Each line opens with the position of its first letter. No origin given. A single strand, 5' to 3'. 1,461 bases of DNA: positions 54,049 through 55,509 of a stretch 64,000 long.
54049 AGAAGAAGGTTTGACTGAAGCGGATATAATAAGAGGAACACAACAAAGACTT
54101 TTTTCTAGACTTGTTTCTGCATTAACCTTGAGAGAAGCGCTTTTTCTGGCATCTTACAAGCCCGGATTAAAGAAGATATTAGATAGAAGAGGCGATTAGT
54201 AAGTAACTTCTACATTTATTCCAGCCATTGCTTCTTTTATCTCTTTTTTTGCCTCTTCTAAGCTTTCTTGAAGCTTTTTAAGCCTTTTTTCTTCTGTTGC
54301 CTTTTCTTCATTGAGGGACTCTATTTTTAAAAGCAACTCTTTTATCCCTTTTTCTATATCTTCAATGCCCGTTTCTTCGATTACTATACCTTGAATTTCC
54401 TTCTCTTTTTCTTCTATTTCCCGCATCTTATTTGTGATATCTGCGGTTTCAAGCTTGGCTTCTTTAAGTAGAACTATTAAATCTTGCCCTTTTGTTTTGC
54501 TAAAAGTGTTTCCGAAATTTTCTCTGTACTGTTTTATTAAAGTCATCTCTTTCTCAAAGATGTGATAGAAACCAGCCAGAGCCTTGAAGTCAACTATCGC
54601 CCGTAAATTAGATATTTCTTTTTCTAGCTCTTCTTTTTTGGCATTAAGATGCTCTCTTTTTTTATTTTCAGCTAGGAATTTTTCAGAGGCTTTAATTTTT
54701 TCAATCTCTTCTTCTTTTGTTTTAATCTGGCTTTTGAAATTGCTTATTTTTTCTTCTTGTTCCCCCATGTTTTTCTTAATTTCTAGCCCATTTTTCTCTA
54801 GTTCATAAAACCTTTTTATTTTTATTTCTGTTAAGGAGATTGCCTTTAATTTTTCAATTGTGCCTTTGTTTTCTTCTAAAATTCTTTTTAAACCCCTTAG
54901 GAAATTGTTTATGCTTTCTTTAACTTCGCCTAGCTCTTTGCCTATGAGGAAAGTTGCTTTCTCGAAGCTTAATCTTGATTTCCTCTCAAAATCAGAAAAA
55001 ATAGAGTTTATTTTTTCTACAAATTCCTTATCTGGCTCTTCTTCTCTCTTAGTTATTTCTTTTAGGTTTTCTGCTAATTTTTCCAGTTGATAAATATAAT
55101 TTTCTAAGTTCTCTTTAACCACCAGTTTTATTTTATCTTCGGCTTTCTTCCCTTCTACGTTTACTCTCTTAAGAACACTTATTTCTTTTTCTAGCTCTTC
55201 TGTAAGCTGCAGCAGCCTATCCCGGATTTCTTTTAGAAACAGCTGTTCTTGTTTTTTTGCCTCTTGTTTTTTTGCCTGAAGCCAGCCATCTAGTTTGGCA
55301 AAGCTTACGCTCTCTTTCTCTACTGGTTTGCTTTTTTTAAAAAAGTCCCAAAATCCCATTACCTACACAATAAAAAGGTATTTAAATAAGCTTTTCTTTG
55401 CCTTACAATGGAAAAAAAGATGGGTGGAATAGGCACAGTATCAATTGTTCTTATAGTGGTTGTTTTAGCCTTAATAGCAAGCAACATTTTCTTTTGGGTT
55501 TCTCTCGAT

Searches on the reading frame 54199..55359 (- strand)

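Call 27: search_protein_families(library=pfam, proteins=[window:54199-55359:-], max_evalue=0.001)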
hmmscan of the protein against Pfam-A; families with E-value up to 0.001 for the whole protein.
window:54199-55359:- (387 aa): 0 families

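Call 82: search_protein_families(library=pfam, proteins=[window:54199-55359:-], max_evalue=1)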
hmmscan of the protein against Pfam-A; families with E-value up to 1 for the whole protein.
window:54199-55359:- (387 aa): 2 families
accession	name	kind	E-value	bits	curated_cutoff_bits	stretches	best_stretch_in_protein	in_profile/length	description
PF12352.13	V-SNARE_C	-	0.15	12.8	27.1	0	186-222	19-55/66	Snare region anchored in the vesicle membrane C-terminus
PF24430.1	DUF7553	-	0.16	12.9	27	1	90-126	26-62/85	Family of unknown function (DUF7553)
